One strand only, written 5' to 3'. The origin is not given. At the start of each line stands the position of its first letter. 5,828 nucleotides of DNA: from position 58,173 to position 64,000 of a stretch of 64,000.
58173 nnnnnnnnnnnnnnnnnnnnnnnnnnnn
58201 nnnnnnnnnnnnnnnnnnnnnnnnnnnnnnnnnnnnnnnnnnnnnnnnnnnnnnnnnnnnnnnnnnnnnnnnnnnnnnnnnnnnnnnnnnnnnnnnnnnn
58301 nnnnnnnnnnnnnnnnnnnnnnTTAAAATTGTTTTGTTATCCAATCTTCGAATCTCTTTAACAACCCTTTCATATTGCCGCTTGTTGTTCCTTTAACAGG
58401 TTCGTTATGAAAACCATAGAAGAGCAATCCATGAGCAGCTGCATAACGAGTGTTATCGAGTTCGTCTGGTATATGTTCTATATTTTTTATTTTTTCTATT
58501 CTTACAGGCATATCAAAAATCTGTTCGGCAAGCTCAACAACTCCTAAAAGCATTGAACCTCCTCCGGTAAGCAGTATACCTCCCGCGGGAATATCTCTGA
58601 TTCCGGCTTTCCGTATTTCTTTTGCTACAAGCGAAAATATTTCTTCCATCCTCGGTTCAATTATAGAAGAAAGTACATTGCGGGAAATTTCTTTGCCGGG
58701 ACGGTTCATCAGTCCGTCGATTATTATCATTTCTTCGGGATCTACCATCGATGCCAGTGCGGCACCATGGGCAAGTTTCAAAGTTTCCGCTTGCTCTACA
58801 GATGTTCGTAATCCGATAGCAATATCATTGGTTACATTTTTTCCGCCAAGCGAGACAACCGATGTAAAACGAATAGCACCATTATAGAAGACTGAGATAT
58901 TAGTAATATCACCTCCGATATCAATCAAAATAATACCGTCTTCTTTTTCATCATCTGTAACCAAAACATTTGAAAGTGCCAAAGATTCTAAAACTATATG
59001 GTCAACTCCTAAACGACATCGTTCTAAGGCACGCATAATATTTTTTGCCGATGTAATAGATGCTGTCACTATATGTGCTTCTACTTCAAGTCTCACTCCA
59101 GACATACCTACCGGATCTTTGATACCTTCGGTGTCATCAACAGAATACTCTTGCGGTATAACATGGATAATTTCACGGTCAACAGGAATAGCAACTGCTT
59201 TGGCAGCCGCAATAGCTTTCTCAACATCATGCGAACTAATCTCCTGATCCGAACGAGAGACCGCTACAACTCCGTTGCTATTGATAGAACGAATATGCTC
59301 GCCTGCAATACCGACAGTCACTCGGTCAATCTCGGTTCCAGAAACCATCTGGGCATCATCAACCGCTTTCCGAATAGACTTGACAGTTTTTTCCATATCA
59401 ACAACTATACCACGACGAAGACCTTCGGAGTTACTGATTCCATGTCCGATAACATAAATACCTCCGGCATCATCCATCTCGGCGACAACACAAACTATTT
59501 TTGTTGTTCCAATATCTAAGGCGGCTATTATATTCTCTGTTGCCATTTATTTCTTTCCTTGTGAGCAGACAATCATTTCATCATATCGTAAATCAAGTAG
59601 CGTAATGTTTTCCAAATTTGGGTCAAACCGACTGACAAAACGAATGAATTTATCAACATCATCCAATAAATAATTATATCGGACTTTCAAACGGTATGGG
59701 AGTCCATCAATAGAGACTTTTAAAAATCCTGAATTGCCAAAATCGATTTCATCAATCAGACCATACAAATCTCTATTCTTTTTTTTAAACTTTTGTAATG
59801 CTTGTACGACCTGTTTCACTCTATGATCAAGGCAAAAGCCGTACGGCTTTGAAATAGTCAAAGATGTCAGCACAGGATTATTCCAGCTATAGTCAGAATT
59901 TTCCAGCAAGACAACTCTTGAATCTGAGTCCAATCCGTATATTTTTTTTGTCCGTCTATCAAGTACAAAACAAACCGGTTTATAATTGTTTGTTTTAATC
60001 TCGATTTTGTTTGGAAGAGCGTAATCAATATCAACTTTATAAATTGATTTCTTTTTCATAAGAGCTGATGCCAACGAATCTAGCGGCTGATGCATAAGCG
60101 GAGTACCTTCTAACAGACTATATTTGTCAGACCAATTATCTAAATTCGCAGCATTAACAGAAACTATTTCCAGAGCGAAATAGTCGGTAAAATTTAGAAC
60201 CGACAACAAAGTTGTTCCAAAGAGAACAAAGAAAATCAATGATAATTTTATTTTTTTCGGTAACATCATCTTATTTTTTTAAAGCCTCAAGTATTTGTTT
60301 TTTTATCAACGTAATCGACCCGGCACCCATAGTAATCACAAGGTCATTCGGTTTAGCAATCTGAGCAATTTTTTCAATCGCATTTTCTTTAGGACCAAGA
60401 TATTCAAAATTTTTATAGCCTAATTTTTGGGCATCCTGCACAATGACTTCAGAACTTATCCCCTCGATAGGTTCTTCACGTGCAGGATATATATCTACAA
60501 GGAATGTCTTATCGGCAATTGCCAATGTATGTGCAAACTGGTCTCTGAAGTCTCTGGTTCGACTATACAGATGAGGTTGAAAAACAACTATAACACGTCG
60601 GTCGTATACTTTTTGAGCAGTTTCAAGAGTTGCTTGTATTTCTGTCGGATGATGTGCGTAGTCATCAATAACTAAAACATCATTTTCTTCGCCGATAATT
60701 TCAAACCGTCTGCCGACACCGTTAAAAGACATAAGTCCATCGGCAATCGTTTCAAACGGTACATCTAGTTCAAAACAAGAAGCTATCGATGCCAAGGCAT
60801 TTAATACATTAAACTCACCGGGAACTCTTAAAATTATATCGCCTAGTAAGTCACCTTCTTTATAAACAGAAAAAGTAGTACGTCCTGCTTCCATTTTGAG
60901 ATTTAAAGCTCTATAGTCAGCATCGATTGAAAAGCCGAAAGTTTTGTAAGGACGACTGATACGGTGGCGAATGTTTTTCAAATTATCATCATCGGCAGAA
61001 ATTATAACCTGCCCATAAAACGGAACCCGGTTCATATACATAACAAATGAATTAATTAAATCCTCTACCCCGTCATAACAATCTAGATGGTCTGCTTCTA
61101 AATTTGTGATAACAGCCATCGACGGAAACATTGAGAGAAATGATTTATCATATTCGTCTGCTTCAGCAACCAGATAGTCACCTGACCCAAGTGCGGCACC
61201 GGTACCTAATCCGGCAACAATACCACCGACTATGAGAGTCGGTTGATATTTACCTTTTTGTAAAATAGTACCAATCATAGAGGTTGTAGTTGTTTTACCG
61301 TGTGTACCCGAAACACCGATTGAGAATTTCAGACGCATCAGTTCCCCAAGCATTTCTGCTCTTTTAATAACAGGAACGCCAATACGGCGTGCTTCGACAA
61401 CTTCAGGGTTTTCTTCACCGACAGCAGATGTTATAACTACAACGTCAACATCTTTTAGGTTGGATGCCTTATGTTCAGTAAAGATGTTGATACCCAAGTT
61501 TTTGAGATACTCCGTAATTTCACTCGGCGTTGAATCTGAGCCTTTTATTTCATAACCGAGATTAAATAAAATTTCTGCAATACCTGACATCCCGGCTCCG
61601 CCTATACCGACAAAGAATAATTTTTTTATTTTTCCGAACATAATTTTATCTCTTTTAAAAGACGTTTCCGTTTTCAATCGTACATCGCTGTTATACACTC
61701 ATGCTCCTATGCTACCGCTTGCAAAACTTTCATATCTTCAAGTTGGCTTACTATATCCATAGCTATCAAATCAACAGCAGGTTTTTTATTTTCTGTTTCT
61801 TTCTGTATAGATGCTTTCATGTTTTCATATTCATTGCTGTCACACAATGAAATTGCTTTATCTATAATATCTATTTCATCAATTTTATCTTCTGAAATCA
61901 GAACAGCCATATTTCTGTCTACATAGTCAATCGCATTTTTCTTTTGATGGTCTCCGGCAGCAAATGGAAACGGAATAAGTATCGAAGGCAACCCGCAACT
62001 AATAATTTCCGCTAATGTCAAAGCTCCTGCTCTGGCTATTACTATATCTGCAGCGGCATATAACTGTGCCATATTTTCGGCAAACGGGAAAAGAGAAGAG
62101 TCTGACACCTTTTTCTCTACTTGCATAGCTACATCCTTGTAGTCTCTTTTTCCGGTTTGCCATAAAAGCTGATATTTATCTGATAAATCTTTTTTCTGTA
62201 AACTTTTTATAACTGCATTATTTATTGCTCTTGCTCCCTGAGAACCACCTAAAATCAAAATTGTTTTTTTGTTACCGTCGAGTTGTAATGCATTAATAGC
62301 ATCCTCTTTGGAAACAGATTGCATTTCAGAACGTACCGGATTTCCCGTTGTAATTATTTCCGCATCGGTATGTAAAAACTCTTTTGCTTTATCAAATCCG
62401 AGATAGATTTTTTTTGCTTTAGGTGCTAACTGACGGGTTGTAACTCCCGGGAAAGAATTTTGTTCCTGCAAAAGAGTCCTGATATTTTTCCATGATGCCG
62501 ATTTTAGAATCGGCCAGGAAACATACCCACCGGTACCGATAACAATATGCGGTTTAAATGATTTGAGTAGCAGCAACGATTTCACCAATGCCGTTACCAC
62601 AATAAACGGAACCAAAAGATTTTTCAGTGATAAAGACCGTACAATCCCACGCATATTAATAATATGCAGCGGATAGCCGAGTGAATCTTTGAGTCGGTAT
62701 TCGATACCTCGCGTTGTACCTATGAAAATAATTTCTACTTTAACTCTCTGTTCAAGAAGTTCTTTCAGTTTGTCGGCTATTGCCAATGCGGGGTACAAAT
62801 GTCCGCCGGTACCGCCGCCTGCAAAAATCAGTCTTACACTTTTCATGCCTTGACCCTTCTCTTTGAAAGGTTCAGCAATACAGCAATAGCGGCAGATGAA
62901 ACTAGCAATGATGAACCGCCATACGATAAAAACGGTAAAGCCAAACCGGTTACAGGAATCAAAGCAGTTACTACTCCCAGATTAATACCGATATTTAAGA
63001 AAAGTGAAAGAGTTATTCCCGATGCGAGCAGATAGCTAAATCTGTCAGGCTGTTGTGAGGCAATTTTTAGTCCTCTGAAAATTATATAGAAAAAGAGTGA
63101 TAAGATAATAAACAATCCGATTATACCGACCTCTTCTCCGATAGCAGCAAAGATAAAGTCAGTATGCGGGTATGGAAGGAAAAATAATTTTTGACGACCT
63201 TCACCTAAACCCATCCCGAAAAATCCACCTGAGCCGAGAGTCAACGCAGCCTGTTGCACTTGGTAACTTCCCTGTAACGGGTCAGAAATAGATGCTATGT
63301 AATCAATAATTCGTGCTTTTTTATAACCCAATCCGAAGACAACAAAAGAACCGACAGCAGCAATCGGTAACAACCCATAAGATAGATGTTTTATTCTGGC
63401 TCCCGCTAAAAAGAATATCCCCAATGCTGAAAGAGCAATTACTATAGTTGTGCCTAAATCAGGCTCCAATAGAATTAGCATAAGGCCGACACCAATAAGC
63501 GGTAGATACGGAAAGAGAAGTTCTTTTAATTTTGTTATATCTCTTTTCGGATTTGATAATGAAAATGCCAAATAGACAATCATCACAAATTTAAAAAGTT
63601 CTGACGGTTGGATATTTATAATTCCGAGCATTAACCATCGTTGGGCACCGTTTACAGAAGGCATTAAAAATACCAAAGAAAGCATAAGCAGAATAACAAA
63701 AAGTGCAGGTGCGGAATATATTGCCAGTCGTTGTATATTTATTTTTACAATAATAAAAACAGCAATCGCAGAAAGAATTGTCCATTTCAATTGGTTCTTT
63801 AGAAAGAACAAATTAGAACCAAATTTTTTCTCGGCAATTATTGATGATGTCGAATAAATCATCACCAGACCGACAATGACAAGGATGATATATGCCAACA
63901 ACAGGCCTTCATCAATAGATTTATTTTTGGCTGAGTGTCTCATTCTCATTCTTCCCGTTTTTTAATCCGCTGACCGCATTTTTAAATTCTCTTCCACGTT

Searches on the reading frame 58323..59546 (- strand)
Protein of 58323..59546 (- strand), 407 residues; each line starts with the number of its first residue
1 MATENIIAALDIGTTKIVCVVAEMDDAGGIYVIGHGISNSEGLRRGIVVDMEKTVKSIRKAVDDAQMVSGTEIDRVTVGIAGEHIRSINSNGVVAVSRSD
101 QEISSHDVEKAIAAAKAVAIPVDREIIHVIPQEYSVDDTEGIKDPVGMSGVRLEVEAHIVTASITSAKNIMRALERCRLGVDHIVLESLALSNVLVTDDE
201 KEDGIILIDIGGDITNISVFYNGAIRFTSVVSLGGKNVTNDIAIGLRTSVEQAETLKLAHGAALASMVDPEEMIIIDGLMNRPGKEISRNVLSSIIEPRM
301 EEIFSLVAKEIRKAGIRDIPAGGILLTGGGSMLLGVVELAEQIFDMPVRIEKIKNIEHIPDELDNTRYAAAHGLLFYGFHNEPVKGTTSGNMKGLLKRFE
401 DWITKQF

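Call 64: search_protein_families(library=pfam, proteins=[window:58323-59546:-], max_evalue=0.00001)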
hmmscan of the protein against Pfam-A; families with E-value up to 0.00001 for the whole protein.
window:58323-59546:- (407 aa): 4 families
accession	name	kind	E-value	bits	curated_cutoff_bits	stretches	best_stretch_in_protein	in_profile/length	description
PF14450.12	FtsA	-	3.4e-42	144.2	31.8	2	206-373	1-127/127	Cell division protein FtsA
PF02491.25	SHS2_FTSA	-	8.6e-33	113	25.4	1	82-161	1-79/79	SHS2 domain inserted in FTSA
PF06723.19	MreB_Mbl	-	1.5e-09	37.6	27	1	201-351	143-304/327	MreB/Mbl protein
PF11104.14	PilM_2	-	6.5e-09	35.6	27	1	10-259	2-236/340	Type IV pilus assembly protein PilM;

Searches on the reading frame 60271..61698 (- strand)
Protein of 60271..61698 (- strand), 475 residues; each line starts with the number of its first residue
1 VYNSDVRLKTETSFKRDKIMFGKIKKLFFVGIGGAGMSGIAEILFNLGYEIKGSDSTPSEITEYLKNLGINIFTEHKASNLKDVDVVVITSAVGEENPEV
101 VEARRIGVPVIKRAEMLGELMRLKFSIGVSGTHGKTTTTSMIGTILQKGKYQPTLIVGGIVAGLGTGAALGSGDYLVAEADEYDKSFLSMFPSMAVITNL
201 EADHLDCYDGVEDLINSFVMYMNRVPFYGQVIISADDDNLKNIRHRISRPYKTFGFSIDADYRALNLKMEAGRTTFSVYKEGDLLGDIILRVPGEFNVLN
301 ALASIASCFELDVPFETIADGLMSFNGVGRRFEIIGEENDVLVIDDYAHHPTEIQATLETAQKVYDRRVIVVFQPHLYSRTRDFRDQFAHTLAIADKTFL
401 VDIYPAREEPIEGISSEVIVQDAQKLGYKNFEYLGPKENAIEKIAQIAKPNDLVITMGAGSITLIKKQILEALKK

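Call 64: search_protein_families(library=pfam, proteins=[window:60271-61698:-], max_evalue=0.00001)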
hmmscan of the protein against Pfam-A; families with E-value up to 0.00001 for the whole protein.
window:60271-61698:- (475 aa): 3 families
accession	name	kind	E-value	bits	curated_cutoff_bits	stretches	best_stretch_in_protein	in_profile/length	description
PF02875.26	Mur_ligase_C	-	2.5e-27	96.6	28.4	1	330-460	1-127/127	Mur ligase, glutamate ligase domain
PF01225.30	Mur_ligase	-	3.3e-27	95.1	21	1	29-123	4-93/95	Mur ligase family, catalytic domain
PF08245.18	Mur_ligase_M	-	8.9e-25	88.2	24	1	129-307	1-199/200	Mur ligase middle domain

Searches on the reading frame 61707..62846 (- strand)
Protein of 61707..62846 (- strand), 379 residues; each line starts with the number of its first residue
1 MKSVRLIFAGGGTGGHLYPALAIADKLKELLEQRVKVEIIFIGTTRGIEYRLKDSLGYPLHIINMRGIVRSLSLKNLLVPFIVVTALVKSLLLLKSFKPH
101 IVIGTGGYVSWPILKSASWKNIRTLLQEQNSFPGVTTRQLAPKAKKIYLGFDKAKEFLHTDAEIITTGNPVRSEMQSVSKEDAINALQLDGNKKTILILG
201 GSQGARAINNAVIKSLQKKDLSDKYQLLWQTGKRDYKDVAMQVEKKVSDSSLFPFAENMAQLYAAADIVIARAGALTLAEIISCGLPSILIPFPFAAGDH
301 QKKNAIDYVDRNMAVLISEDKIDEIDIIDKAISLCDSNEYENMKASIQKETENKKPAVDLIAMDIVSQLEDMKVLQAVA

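Call 64: search_protein_families(library=pfam, proteins=[window:61707-62846:-], max_evalue=0.00001)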
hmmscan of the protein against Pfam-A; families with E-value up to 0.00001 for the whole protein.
window:61707-62846:- (379 aa): 2 families
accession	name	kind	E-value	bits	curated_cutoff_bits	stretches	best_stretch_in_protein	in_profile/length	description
PF04101.22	Glyco_tran_28_C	-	8.3e-38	130.5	22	1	195-351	1-156/166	Glycosyltransferase family 28 C-terminal domain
PF03033.26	Glyco_transf_28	-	1.2e-31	110.1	26.2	1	7-148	2-138/139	Glycosyltransferase family 28 N-terminal domain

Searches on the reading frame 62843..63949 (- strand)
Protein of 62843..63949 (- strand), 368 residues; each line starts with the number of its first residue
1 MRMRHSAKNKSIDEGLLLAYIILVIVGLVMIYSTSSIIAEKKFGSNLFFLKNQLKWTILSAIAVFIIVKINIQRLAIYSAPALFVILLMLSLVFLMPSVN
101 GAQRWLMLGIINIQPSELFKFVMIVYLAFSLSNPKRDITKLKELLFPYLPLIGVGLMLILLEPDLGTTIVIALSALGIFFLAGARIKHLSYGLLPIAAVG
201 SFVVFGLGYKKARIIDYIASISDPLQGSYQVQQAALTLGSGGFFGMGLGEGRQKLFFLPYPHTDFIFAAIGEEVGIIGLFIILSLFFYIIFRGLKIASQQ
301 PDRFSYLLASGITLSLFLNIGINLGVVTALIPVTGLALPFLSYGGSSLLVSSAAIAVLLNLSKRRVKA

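Call 64: search_protein_families(library=pfam, proteins=[window:62843-63949:-], max_evalue=0.00001)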
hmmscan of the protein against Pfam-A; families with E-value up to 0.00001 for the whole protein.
window:62843-63949:- (368 aa): 1 family
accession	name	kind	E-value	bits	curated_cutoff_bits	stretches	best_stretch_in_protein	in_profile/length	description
PF01098.24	FTSW_RODA_SPOVE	-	1.1e-95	321.1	26.4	1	18-365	6-354/356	Cell cycle protein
